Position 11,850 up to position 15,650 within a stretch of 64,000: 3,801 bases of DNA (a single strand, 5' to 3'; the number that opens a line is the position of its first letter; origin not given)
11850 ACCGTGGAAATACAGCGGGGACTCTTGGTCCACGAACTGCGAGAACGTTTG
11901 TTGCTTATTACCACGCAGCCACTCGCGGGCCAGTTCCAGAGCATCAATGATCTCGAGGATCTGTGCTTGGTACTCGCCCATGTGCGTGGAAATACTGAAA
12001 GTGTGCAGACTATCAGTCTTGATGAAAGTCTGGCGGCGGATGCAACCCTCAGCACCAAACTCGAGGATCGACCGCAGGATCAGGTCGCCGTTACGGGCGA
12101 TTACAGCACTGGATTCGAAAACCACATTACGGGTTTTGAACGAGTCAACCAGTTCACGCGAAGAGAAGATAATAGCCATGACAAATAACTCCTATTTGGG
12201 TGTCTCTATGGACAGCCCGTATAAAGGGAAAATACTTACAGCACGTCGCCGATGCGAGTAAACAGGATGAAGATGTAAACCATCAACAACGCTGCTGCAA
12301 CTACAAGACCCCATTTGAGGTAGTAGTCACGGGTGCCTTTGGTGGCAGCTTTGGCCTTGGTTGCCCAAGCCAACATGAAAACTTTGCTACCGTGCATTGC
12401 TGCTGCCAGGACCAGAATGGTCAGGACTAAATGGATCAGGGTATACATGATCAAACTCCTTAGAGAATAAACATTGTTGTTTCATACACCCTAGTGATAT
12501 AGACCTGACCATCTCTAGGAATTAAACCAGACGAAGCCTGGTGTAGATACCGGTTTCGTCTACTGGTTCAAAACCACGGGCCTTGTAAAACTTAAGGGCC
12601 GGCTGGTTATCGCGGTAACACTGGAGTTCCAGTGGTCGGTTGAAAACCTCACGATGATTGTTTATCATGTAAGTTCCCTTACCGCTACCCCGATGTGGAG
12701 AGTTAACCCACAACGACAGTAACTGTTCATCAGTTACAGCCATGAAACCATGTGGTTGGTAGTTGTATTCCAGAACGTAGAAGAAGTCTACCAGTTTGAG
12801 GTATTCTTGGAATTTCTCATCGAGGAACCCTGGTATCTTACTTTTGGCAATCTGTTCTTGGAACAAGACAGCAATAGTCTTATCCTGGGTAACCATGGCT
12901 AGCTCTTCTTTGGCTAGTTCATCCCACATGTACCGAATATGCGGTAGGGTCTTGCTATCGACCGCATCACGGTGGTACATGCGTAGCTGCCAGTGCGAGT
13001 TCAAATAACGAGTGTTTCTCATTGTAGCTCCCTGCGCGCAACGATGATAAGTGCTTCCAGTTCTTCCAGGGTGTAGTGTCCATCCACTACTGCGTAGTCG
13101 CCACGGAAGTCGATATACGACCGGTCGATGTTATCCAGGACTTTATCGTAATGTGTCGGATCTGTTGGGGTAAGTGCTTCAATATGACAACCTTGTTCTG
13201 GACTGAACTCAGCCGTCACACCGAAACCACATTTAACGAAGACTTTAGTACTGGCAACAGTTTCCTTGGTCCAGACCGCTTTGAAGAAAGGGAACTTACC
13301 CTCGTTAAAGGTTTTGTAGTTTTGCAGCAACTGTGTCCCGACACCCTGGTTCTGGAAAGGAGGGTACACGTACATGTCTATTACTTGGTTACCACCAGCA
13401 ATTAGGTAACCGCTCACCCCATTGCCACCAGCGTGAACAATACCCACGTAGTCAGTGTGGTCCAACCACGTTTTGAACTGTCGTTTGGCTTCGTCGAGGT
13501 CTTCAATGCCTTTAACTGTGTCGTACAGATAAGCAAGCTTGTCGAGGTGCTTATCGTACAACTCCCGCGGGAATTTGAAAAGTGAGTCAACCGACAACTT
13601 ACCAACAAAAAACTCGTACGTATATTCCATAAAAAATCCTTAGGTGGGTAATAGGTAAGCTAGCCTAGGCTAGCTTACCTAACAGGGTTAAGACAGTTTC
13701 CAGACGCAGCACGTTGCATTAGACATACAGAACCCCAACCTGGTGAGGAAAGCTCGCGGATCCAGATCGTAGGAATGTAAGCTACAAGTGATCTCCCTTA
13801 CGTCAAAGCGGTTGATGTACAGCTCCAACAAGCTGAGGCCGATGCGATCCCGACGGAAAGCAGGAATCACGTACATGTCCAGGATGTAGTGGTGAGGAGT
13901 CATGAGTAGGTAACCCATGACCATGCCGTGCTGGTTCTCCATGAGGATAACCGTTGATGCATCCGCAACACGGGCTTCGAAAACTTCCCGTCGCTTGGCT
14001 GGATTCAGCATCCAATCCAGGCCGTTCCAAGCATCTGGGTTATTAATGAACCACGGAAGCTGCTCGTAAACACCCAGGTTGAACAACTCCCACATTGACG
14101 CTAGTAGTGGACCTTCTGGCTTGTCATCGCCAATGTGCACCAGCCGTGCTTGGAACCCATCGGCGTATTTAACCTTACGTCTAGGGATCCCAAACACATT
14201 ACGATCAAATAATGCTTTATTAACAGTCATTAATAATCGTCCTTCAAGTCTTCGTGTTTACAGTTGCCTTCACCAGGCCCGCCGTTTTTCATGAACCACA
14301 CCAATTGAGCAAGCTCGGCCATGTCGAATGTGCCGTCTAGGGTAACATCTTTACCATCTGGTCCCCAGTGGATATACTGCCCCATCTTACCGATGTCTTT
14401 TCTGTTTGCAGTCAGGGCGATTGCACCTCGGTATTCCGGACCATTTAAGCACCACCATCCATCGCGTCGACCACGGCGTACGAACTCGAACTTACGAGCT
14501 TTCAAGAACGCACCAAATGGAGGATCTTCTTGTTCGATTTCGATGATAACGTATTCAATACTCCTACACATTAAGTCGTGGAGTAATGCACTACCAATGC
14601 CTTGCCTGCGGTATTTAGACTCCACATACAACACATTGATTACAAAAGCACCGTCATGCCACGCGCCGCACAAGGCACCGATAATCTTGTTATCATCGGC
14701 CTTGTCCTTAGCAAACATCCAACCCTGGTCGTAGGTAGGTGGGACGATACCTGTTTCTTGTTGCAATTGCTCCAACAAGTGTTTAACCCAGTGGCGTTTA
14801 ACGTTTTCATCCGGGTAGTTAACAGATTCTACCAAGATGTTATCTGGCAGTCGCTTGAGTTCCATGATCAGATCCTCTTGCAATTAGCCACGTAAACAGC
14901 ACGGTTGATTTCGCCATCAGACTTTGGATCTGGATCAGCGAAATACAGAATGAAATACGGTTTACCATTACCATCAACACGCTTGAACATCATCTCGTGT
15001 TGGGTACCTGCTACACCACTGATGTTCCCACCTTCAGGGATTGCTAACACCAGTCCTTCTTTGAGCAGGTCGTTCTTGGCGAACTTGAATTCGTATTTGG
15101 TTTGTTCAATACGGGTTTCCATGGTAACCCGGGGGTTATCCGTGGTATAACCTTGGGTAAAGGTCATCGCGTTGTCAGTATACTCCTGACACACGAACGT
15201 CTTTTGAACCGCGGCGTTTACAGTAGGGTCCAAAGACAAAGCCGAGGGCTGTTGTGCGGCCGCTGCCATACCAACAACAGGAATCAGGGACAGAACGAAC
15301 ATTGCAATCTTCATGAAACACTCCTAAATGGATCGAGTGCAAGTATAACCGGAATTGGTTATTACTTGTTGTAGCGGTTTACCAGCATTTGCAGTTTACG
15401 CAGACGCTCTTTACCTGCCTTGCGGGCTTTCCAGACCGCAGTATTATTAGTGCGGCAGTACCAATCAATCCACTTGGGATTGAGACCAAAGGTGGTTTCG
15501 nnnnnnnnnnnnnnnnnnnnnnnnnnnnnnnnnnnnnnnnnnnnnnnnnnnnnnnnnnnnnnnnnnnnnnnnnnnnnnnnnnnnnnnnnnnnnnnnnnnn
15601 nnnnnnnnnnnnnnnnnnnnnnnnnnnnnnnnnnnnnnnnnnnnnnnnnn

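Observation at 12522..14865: Four tandem, divergent GNAT acetyltransferases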

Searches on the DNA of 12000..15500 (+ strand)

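Call 5: search_dna_similar(query=window:12000-15500:+, collection=phages, mode=near, max_rows=30)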
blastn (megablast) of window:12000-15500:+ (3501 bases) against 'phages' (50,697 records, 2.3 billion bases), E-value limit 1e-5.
No match.

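Call 8: search_dna_similar(query=window:12400-15400:+, collection=phages, mode=distant, max_rows=30)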
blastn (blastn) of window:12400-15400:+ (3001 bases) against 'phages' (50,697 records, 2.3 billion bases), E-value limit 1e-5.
No match.

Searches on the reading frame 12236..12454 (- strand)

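Call 97: search_protein_families(library=pfam, proteins=[window:12236-12454:-], max_evalue=0.01)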
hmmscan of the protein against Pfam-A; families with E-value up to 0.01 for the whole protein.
window:12236-12454:- (72 aa): 1 family
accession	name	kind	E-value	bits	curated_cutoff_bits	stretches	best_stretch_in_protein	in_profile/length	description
PF14019.11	DUF4235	-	0.0064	16.9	27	1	9-62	3-57/77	Protein of unknown function (DUF4235)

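Call 98: search_protein_families(library=phrogs, proteins=[window:12236-12454:-], max_evalue=0.001)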
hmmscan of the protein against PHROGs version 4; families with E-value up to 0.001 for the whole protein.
window:12236-12454:- (72 aa): 0 families

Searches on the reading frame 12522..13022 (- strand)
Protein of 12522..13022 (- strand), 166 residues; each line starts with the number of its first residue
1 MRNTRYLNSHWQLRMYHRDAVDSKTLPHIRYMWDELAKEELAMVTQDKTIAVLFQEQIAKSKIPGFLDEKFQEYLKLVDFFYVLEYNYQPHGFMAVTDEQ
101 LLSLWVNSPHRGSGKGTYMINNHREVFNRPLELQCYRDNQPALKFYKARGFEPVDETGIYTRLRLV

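Call 3: search_protein_families(library=pfam, proteins=[window:12522-13022:-], max_evalue=1)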
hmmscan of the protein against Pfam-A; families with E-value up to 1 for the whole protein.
window:12522-13022:- (166 aa): 3 families
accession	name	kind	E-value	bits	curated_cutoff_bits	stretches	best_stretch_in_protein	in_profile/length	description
PF00583.31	Acetyltransf_1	-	4e-07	30.7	20.7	1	76-151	30-116/116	Acetyltransferase (GNAT) family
PF13508.13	Acetyltransf_7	-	7.3e-07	29.9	27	1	80-153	4-84/84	Acetyltransferase (GNAT) domain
PF13673.13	Acetyltransf_10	-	0.00037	20.9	23.6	1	69-157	20-113/128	Acetyltransferase (GNAT) domain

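Call 4: search_protein_families(library=phrogs, proteins=[window:12522-13022:-], max_evalue=0.01)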
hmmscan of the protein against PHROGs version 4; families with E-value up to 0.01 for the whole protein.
window:12522-13022:- (166 aa): 3 families
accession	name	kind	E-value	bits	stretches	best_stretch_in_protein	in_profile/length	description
phrog_1249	-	other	3.2e-08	34.5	1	69-156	48-151/180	acetyltransferase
phrog_3810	-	other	3.6e-07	31.3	1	101-154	88-145/155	acetyltransferase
phrog_7861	-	other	0.00083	20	1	90-152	45-108/159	acetyltransferase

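Call 11: search_dna_similar(query=window:12522-13022:-, collection=phages, mode=protein, max_rows=25, max_evalue=0.001)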
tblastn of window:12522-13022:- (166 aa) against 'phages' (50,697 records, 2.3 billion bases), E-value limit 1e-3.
Records with a match: 13; places in all: 13; records where one place covers at least 80% of the query: 9.
Best place of each record, by identity: <60% 13.
By first word of the organism name: Pseudomonas 9; Streptococcus 4.
By host as written in the record: Pseudomonas aeruginosa 4; Pseudomonas aeruginosa PA_GP-1 2; Pseudomonas aeruginosa BWKH47 1; Pseudomonas aeruginosa BWKH8 1; - 1; Streptococcus suis JH1301 1; Streptococcus suis YZDH5 1; Streptococcus suis FJNP3 1; and 1 more.
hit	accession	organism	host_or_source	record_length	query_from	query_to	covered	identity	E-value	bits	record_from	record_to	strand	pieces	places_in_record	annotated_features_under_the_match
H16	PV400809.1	Pseudomonas phage vB_PaeM_GXNNE2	Pseudomonas aeruginosa PA_GP-1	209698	10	163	93%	26.8%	7e-15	77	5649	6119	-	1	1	hypothetical protein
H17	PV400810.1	Pseudomonas phage vB_PaeM_GXNNA8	Pseudomonas aeruginosa PA_GP-1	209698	10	163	93%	26.8%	7e-15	77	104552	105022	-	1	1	hypothetical protein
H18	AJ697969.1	Pseudomonas phage EL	Pseudomonas aeruginosa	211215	10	163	93%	26.8%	8e-15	76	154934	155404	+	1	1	putative acetyltransferase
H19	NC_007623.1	Pseudomonas phage EL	Pseudomonas aeruginosa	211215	10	163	93%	26.8%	8e-15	76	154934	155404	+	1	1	GNAT family N-acetyltransferase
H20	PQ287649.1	Pseudomonas phage HHBS47_1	Pseudomonas aeruginosa BWKH47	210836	10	163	93%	26.1%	3e-14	75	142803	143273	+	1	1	acetyltransferase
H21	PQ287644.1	Pseudomonas phage HHBS8_1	Pseudomonas aeruginosa BWKH8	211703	10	163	93%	26.1%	3e-14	75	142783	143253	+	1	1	acetyltransferase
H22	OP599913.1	Pseudomonas phage IR-QUMS-PaBa1-GHS-2021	Pseudomonas aeruginosa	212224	10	163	93%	26.1%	3e-14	75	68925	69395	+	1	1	hypothetical protein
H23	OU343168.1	Pseudomonas phage vB_PaeM_phiRU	-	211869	10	163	93%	26.1%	3e-14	75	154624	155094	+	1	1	record has no annotation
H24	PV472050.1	Pseudomonas phage MIZ-Pa99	Pseudomonas aeruginosa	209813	10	163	93%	26.1%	3e-14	75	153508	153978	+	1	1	acetyltransferase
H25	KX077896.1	Streptococcus phage phiJH1301-2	Streptococcus suis JH1301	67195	92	158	40%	39.7%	3e-6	52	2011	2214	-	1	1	histone acetyltransferase HPA2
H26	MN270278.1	Streptococcus phage phi-SsuYZDH5_rum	Streptococcus suis YZDH5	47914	92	154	38%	36.5%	5e-5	48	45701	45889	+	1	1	histone acetyltransferase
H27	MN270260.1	Streptococcus phage phi-SsuFJNP3_rum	Streptococcus suis FJNP3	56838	92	154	38%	36.5%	5e-5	48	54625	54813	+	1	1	histone acetyltransferase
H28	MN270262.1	Streptococcus phage phi-SsuFJNP9_rum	Streptococcus suis FJNP9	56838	92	154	38%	36.5%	5e-5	48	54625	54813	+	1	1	histone acetyltransferase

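Call 15: get_annotated_region(hit=H19, flank=6000)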
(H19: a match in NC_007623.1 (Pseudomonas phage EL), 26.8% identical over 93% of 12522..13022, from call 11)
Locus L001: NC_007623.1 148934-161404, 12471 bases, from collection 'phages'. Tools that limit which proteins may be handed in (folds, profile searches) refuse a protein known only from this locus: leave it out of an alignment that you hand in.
description: Pseudomonas phage EL, complete genome.
organism: Pseudomonas phage EL (NCBI taxid 273133)
taxonomy: Viruses; Duplodnaviria; Heunggongvirae; Uroviricota; Caudoviricetes; Elvirus; Elvirus EL
host: Pseudomonas aeruginosa; source: -; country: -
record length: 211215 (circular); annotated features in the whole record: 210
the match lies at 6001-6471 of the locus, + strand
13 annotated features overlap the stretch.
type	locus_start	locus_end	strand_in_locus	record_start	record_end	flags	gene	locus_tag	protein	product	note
CDS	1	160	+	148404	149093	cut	-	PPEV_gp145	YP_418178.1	hypothetical protein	-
CDS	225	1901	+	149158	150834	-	-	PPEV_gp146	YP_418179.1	chaperonin groEL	-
CDS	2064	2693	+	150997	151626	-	-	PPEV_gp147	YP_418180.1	hypothetical protein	-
regulatory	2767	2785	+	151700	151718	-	-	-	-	promoter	putative phage promoter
CDS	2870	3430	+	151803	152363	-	-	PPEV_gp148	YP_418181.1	hypothetical protein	-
CDS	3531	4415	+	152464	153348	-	-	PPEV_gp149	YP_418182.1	hypothetical protein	-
CDS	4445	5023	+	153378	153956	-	-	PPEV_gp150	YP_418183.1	hypothetical protein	-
CDS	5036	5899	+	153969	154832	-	-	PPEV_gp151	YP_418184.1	hypothetical protein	-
CDS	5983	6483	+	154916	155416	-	-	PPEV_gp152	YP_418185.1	GNAT family N-acetyltransferase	-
CDS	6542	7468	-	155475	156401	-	-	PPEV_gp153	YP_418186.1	putative Kelch-like protein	-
CDS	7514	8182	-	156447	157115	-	-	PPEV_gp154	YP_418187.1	hypothetical protein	-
CDS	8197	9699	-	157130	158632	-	-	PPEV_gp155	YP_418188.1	virion structural protein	-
CDS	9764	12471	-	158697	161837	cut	-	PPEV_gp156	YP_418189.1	tail fiber protein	-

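Call 18: search_protein_families(library=ncbifam, proteins=[window:12522-13022:-], max_evalue=0.1)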
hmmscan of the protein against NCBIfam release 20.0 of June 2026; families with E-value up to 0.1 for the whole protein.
window:12522-13022:- (166 aa): 6 families
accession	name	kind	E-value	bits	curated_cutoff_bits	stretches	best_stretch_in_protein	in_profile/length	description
NF007853.0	PRK10562.1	equivalog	3.3e-08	33.9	125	1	82-156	51-125/146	N-acetyltransferase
NF007807.0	PRK10514.1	equivalog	1.4e-07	31.5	134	1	67-154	39-125/147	acetyltransferase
TIGR01575.1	rimI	equivalog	0.004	17.3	86.4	1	82-156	35-117/132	ribosomal protein S18-alanine N-acetyltransferase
TIGR03585.1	PseH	equivalog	0.022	14.9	93.1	1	81-155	53-137/156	UDP-4-amino-4,6-dideoxy-N-acetyl-beta-L-altrosamine N-acetyltransferase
NF047932.1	antiphage_GapS2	exception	0.024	14.8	330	1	4-50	51-97/189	anti-phage protein GapS2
NF007527.0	PRK10140.1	equivalog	0.038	13.9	236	1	130-159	115-143/162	N-acetyltransferase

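Call 19: search_protein_families(library=padloc, proteins=[window:12522-13022:-], max_evalue=0.1)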
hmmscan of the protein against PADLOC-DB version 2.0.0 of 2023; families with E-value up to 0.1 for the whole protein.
window:12522-13022:- (166 aa): 0 families

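Call 20: search_solved_structures(query=window:12522-13022:-, max_evalue=0.1)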
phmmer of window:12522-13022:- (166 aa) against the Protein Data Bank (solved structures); distinct sequences matched with E-value up to 0.1: 2.
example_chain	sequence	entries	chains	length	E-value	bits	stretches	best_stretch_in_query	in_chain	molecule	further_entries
2kcw_A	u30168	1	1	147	0.0023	21.1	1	68-154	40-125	Uncharacterized acetyltransferase yjaB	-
6yzz_A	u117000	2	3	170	0.0027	20.9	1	101-156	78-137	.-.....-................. 50 | Acyl-CoA N-acyltransferases (NAT) superfamily protein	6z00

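Call 23: find_related_loci(query=window:12522-13022:-, collection=viral_contigs, flank=8000)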
Query window:12522-13022:- (166 aa) in viral_contigs; peptide patterns used: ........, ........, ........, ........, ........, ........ (x = any residue, [..] = any of these).
2 stretches matched a pattern, but none encodes a relative of the query by tblastn (E <= 1e-3).

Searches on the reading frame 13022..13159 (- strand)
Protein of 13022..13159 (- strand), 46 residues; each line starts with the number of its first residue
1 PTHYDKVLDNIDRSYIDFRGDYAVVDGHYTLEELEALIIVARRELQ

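Call 95: search_solved_structures(query=A6, max_evalue=10)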
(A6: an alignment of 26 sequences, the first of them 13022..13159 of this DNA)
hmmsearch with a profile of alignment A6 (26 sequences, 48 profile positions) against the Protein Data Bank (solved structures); distinct sequences matched with E-value up to 10: 12.
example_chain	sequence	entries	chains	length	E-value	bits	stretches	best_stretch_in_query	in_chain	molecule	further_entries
5hu7_A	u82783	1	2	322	0.69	12.7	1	23-33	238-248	Putative polyketide synthase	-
5diz_A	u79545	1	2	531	0.7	12.7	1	23-35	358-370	Proteinaceous RNase P 2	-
5ft9_A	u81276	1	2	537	0.72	12.6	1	23-35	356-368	PROTEINACEOUS RNASE P 2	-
8j49_B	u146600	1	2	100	0.72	12.6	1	24-35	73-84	Sequence-variable mosaic (SVM) signal sequence domain-containing protein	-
8j48_B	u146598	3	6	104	0.78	12.5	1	24-35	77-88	Sequence-variable mosaic (SVM) signal sequence domain-containing protein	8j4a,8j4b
8jtl_D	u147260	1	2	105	0.8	12.5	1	24-35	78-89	Sequence-variable mosaic (SVM) signal sequence domain-containing protein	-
7cri_A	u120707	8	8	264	1.2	12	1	14-32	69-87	Chloride pumping rhodopsin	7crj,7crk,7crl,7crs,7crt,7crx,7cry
5g2c_A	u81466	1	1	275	1.2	11.9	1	14-32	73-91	CHLORIDE PUMPING RHODOPSIN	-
5fjg_A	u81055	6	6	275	1.2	11.9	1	14-32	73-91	CHLORIDE PUMPING RHODOPSIN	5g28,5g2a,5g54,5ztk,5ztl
5g2d_A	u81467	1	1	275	1.2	11.9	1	14-32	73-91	CHLORIDE PUMP RHODOPSIN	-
5b2n_A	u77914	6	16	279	1.3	11.8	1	14-32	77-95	Chloride pumping rhodopsin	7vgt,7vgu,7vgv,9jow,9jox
6ab9_A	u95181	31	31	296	1.3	11.7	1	14-32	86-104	Chloride pumping rhodopsin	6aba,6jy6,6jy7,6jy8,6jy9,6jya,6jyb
